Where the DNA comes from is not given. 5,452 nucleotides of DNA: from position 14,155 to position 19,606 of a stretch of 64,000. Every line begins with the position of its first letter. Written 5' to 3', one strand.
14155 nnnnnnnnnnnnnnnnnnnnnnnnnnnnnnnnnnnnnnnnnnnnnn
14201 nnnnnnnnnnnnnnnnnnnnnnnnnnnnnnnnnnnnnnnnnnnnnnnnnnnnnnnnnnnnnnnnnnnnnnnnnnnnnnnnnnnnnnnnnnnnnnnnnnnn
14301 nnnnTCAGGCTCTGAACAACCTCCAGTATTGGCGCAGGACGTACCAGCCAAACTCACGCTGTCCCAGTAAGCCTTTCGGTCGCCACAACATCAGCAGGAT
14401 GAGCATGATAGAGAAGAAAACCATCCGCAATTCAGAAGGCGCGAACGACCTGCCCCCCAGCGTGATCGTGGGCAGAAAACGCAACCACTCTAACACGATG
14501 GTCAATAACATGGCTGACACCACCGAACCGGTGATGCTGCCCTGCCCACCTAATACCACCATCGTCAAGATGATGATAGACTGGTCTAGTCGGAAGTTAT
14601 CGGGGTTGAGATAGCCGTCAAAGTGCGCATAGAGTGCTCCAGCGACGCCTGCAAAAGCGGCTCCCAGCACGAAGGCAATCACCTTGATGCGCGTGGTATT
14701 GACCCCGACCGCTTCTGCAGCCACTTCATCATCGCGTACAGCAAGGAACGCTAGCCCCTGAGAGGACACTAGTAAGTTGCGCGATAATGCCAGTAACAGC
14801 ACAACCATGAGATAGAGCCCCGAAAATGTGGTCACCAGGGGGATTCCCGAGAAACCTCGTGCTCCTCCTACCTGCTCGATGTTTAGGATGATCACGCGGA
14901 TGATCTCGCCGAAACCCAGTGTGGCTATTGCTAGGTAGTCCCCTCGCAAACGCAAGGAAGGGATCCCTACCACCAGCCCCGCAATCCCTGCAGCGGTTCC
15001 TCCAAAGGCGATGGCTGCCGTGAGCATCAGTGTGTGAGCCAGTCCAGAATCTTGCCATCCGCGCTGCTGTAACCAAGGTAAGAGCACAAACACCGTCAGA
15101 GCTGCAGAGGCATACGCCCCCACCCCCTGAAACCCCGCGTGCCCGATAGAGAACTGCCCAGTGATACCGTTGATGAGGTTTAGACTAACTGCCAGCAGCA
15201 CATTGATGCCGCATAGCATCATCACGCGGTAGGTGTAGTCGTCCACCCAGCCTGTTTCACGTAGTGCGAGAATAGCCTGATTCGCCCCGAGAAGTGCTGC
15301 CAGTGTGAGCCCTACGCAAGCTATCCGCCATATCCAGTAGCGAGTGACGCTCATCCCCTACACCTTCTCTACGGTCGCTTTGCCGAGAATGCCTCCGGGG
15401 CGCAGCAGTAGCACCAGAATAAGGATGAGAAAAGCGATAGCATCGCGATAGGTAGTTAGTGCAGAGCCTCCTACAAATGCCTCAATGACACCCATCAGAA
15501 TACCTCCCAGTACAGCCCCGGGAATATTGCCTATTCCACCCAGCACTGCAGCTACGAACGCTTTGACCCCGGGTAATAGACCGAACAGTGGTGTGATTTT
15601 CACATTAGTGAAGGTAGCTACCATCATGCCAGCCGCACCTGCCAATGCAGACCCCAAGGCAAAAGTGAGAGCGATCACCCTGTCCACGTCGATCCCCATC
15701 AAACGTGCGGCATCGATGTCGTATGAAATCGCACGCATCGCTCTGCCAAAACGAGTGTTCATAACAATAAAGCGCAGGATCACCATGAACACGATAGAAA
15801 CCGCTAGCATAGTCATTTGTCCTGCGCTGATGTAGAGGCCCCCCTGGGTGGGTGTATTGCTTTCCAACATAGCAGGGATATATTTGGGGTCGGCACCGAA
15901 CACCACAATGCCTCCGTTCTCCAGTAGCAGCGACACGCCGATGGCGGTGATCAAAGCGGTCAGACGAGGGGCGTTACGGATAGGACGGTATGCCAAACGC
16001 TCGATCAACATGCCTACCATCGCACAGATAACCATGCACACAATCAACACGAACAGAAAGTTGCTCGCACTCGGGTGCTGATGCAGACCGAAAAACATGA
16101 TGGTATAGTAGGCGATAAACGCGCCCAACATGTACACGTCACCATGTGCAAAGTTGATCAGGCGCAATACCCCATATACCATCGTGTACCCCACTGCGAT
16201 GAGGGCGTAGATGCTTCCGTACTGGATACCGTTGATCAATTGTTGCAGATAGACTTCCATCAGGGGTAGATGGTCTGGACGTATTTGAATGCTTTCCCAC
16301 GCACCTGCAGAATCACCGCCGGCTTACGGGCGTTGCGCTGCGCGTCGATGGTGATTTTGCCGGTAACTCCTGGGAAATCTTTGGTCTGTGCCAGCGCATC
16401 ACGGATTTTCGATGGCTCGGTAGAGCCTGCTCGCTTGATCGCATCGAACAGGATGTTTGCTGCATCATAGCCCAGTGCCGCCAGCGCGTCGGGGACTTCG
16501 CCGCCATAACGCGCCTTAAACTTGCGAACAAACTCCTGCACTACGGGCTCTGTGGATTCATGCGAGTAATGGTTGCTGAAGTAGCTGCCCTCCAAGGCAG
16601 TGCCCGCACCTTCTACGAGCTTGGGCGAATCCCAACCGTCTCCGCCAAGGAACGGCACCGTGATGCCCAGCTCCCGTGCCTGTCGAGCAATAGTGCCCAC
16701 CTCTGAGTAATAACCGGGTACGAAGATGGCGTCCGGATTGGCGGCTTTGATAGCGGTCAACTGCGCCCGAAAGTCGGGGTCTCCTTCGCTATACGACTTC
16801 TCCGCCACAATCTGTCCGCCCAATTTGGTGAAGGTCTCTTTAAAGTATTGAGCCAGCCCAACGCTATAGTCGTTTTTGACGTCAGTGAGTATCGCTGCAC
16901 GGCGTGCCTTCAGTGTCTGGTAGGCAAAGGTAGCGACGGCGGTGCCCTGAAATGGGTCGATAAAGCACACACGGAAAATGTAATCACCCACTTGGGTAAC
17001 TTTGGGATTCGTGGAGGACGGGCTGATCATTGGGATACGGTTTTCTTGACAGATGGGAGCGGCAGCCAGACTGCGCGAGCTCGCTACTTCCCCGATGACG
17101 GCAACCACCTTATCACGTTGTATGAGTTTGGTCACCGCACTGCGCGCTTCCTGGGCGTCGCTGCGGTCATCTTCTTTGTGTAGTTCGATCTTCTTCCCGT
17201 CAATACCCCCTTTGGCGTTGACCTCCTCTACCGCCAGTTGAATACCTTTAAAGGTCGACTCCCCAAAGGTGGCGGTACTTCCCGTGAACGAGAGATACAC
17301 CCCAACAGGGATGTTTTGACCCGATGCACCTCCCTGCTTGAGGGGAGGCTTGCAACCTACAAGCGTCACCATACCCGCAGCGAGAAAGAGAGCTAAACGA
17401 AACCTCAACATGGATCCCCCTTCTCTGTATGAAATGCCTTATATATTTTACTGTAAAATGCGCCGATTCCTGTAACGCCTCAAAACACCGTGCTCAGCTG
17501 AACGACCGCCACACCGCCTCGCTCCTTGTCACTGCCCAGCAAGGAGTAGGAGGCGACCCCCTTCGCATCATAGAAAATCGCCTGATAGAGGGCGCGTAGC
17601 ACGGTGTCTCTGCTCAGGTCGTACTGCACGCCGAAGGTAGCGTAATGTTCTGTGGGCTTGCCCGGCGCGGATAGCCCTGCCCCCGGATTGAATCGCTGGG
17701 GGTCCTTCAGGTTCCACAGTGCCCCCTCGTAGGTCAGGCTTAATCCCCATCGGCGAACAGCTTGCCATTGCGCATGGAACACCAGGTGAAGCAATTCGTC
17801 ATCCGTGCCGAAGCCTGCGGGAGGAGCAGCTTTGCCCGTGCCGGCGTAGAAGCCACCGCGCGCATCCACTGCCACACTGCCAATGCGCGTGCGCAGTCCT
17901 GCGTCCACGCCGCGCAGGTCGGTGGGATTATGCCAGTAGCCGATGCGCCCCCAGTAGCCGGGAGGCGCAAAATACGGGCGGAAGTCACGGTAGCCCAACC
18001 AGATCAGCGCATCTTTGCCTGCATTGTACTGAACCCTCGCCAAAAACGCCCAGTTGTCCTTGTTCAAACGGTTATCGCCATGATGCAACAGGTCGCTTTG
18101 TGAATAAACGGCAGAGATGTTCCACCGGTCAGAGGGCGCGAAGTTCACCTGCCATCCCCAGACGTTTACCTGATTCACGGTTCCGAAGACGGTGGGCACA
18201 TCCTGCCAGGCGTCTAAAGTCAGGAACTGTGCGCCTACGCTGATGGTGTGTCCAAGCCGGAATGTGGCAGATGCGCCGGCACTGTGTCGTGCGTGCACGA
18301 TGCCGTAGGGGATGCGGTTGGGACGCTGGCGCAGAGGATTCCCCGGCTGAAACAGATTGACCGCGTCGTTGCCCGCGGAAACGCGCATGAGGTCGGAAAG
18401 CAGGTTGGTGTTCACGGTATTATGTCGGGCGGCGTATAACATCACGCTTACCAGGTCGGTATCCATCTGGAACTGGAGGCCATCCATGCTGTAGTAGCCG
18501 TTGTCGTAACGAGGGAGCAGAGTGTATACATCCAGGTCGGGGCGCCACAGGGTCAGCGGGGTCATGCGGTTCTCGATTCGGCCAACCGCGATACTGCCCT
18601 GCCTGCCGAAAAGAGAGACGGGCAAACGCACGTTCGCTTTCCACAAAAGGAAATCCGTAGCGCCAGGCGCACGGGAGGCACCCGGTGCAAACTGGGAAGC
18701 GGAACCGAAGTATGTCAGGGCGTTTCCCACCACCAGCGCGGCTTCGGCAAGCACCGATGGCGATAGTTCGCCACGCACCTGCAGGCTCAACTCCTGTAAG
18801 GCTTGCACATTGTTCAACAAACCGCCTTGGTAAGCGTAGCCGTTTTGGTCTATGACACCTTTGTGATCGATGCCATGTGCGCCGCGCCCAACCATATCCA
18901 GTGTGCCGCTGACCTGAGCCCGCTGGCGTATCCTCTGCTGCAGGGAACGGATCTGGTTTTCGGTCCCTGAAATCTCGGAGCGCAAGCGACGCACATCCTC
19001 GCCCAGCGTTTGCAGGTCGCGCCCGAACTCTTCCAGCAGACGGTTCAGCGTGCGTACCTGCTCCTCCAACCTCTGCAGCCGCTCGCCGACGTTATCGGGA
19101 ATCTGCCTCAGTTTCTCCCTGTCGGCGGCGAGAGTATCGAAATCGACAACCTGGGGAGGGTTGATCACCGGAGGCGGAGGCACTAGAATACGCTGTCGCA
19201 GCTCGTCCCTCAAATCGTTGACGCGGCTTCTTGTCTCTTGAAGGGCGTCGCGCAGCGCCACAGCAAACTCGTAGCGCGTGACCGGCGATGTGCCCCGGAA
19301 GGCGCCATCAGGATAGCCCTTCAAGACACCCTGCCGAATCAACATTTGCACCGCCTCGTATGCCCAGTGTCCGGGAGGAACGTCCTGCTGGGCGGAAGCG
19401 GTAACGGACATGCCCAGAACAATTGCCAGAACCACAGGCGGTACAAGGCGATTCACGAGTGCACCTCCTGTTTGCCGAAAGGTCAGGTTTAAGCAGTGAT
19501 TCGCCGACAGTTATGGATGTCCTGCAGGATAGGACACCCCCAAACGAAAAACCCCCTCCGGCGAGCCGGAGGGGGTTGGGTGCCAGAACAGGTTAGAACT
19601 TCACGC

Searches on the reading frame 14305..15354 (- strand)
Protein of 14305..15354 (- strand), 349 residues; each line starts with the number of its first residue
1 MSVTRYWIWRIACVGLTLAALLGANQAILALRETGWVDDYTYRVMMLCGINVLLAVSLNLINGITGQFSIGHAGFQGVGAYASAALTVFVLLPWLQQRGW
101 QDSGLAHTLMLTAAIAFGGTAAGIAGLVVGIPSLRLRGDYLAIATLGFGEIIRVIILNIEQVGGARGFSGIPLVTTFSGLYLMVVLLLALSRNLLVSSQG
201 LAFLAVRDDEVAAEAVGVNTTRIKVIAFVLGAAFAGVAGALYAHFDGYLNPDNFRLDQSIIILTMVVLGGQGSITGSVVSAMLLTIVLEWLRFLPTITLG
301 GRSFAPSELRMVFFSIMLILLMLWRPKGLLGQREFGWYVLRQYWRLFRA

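Call 68: search_protein_families(library=pfam, proteins=[window:14305-15354:-], max_evalue=0.00001)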
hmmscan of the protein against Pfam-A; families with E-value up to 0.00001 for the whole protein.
window:14305-15354:- (349 aa): 1 family
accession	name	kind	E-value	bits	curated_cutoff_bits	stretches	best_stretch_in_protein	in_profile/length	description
PF02653.21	BPD_transp_2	-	1.5e-41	142.7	26.8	1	43-321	4-268/269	Branched-chain amino acid transport system / permease component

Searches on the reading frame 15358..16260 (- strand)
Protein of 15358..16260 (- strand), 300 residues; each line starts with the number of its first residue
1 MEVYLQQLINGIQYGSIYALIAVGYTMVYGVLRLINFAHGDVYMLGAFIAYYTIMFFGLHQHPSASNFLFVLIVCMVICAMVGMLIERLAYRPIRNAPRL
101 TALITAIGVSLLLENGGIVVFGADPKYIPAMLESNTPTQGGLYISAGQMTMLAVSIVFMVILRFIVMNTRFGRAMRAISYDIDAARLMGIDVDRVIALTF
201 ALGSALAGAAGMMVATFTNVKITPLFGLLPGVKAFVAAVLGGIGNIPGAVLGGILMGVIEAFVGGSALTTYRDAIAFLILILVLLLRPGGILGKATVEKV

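Call 68: search_protein_families(library=pfam, proteins=[window:15358-16260:-], max_evalue=0.00001)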
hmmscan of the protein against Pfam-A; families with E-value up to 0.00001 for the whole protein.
window:15358-16260:- (300 aa): 1 family
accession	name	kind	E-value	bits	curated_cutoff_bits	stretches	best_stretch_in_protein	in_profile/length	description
PF02653.21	BPD_transp_2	-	2.1e-44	152.2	26.8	1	8-284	2-269/269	Branched-chain amino acid transport system / permease component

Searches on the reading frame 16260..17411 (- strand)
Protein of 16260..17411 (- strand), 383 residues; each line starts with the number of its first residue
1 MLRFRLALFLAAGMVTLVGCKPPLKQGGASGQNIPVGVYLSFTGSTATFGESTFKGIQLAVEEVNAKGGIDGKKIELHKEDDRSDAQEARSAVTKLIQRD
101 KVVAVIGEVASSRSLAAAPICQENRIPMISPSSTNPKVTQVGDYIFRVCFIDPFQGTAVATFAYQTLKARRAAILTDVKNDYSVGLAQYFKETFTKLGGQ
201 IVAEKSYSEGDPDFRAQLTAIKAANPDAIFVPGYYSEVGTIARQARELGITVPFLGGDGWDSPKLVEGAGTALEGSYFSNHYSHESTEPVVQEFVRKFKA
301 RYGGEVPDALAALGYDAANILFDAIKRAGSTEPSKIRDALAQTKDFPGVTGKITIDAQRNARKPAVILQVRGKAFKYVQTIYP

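Call 68: search_protein_families(library=pfam, proteins=[window:16260-17411:-], max_evalue=0.00001)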
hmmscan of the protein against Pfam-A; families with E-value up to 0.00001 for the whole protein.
window:16260-17411:- (383 aa): 3 families
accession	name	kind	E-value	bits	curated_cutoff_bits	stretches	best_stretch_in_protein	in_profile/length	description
PF13458.12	Peripla_BP_6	-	3.8e-74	250.8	31.7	1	34-371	2-339/343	Periplasmic binding protein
PF01094.35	ANF_receptor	-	2.4e-32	112.8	25.4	1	57-366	6-346/353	Receptor family ligand binding region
PF13433.12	Peripla_BP_5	-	1.6e-28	100.3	27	1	34-370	1-336/363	Periplasmic binding protein domain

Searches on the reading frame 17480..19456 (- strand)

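Call 68: search_protein_families(library=pfam, proteins=[window:17480-19456:-], max_evalue=0.00001)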
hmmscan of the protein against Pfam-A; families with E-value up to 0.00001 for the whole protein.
window:17480-19456:- (658 aa): 1 family
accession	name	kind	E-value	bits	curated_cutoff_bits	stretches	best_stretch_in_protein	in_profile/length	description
PF00395.25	SLH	-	7.5e-10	39.1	20.8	1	25-65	4-44/44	S-layer homology domain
